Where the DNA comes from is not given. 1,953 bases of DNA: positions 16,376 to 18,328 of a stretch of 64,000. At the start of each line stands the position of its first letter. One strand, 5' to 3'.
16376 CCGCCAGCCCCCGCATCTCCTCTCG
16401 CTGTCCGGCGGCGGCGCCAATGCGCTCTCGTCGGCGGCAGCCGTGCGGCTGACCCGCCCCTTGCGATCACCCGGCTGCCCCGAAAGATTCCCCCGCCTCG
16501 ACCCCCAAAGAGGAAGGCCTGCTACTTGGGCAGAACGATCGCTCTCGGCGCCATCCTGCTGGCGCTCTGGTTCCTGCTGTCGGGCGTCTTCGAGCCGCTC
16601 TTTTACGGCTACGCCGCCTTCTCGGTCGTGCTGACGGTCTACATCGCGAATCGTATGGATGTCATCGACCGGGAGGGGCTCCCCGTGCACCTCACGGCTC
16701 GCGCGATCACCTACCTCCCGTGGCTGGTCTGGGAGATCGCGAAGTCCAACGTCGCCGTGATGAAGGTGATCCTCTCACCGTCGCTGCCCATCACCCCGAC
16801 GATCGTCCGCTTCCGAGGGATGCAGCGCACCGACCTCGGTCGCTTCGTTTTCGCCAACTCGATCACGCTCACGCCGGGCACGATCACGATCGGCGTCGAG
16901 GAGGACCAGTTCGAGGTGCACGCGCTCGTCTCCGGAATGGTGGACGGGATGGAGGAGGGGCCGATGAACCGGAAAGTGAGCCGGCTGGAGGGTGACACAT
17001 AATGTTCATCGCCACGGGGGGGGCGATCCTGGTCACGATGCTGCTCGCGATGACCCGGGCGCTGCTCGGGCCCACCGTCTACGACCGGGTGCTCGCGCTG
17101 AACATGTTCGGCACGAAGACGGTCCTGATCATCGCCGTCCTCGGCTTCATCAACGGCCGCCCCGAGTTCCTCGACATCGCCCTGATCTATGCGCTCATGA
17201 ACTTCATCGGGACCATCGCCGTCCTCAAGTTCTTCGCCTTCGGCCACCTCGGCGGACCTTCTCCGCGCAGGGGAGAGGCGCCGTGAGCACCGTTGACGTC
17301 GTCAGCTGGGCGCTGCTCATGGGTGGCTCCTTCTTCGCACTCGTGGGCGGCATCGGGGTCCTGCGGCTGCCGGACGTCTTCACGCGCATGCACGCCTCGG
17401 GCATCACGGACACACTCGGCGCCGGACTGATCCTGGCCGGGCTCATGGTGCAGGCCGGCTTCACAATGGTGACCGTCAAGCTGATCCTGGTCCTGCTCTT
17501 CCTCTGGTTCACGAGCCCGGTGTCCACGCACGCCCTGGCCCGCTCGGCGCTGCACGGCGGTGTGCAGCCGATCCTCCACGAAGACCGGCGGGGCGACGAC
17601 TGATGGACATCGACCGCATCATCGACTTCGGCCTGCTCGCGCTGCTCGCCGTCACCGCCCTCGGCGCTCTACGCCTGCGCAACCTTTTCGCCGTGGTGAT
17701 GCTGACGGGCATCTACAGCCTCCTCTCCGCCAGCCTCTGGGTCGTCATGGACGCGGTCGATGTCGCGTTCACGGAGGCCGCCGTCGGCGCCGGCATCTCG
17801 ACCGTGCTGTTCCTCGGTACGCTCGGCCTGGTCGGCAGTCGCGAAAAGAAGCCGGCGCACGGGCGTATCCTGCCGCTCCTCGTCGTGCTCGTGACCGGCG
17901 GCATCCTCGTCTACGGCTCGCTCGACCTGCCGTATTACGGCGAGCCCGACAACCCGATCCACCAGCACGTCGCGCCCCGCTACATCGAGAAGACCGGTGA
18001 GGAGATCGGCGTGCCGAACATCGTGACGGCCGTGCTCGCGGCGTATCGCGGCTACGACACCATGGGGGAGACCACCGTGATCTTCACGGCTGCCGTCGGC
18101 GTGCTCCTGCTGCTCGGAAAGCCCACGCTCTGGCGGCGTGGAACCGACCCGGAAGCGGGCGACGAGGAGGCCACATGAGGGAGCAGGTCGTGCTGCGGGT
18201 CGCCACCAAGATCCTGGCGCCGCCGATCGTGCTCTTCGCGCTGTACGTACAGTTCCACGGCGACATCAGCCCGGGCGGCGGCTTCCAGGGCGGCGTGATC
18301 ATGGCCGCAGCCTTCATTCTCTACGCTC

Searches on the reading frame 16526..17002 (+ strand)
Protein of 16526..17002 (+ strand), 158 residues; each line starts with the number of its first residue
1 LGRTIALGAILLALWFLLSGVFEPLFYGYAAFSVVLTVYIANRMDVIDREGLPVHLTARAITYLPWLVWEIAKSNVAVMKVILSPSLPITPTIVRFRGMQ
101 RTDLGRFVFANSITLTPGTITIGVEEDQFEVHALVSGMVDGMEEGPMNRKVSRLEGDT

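Call 47: search_protein_families(library=pfam, proteins=[window:16526-17002:+], max_evalue=0.01)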
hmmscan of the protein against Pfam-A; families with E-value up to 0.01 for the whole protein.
window:16526-17002:+ (158 aa): 1 family
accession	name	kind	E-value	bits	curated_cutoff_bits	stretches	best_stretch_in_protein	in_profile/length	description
PF01899.21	MNHE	-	2.5e-27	95.9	27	1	10-134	3-122/145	Na+/H+ ion antiporter subunit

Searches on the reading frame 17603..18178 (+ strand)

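Call 47: search_protein_families(library=pfam, proteins=[window:17603-18178:+], max_evalue=0.01)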
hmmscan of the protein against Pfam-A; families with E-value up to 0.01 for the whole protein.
window:17603-18178:+ (191 aa): 3 families
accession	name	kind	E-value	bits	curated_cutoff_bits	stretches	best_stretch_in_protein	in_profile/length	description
PF13244.11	MbhD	-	1.9e-16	60.4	27.2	1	13-74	1-62/67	MBH, subunit D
PF20501.3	MbhE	-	1.7e-08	34.8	27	1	117-171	27-81/98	MBH, subunit E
PF00499.25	Oxidored_q3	-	0.0008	19.6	33.2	1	19-170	2-137/146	NADH-ubiquinone/plastoquinone oxidoreductase chain 6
